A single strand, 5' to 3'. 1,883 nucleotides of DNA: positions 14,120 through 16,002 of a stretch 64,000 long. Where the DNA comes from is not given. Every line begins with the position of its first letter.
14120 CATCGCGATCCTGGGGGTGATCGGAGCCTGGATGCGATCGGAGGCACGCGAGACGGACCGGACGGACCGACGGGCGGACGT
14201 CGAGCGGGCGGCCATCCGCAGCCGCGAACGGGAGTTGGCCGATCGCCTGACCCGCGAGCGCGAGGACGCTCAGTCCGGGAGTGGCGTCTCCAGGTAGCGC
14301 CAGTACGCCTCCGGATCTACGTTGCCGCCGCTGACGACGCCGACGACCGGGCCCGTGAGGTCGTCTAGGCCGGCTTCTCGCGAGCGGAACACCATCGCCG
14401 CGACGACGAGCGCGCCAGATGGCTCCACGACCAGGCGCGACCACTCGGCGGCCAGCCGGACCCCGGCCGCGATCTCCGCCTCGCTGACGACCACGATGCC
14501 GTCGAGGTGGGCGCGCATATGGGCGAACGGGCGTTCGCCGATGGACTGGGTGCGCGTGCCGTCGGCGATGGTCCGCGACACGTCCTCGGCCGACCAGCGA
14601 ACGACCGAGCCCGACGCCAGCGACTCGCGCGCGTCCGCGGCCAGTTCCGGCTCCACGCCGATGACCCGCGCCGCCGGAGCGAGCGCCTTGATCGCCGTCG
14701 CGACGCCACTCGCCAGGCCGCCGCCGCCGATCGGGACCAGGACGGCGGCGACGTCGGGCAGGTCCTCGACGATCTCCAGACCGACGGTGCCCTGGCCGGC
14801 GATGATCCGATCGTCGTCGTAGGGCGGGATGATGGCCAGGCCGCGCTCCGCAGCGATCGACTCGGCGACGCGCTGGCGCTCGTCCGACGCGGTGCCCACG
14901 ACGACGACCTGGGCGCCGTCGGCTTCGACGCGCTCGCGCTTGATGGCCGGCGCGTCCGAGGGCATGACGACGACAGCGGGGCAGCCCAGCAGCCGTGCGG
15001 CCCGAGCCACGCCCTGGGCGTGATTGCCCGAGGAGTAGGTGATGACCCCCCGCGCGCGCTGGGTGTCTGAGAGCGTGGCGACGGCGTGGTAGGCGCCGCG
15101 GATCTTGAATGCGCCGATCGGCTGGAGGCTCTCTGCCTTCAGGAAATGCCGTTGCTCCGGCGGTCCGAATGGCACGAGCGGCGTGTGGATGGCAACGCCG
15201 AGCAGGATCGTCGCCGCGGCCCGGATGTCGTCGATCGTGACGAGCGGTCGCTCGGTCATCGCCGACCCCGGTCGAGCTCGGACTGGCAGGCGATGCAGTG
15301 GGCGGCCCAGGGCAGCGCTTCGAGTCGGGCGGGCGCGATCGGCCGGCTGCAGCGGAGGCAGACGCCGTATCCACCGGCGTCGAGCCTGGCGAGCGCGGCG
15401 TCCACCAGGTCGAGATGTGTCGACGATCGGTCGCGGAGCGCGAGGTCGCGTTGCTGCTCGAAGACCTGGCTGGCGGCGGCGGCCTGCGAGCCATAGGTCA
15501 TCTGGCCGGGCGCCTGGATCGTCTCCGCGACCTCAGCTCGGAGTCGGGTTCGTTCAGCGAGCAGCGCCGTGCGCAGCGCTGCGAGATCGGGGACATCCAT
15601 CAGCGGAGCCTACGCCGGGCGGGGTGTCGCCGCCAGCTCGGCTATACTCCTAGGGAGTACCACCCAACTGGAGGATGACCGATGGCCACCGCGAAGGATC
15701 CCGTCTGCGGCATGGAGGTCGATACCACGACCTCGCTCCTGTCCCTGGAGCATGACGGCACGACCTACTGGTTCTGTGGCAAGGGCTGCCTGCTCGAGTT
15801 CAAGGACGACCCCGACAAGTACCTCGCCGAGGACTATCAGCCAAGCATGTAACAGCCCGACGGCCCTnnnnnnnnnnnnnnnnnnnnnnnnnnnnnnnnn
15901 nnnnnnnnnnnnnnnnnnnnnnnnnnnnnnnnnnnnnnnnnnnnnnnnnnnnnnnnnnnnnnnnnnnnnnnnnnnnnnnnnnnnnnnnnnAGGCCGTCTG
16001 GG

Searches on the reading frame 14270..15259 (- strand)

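Call 15: search_protein_families(library=pfam, proteins=[window:14270-15259:-], max_evalue=0.01)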
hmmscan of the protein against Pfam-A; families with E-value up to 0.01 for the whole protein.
window:14270-15259:- (329 aa): 1 family
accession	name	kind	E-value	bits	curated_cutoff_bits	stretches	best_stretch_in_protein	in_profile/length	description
PF00291.31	PALP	-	7.3e-74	249.2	35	1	26-310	8-294/295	Pyridoxal-phosphate dependent enzyme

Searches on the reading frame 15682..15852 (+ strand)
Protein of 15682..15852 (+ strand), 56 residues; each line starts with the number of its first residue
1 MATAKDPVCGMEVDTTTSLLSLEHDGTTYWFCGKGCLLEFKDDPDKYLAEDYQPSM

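Call 15: search_protein_families(library=pfam, proteins=[window:15682-15852:+], max_evalue=0.01)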
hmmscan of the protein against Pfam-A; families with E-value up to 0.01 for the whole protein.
window:15682-15852:+ (56 aa): 2 families
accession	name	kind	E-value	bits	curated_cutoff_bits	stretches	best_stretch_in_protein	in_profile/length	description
PF04945.19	YHS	-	6.7e-15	55.3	30.3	1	5-48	2-44/47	YHS domain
PF24273.1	TRASH_HVO_1752_C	-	0.0032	18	27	1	9-43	7-39/47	HVO_1752, C-terminal TRASH domain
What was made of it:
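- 15682..15852 (+): YHS-domain (TRASH-like) small metal-binding protein of 56 aa. Pfam PF04945, E=6.7e-15, 55.3 bits against a cutoff of 30.3 (call 15).
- Checked: TATACT lies at 15643-15648, a GGAGGA Shine-Dalgarno at 15670-15675, and the ATG of a 56-aa YHS protein at 15682 (PF04945, E=6.7e-15, call 15).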

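Call 17: find_encoding_contigs(protein=window:15682-15852:+, flank=10000, max_places=10)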
Protein window:15682-15852:+ (56 aa): 1 contig read that carries it; 1 place shown.
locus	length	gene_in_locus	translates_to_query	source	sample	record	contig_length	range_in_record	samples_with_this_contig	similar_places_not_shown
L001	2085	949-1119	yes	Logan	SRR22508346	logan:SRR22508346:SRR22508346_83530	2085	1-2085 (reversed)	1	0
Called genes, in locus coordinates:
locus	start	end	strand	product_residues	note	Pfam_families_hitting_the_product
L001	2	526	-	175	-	?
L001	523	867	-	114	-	PF01258:zf-dskA_traR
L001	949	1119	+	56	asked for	PF04945:YHS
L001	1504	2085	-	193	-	?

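Call 53: search_protein_families(library=ncbifam, proteins=[window:15682-15852:+], max_evalue=0.001)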
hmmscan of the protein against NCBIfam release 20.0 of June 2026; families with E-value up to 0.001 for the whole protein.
window:15682-15852:+ (56 aa): 1 family
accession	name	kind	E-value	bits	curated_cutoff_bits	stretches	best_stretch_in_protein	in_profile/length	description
NF034186.3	PRK14891.1-1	equivalog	0.00034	20.5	73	1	9-39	7-37/51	50S ribosomal protein L24e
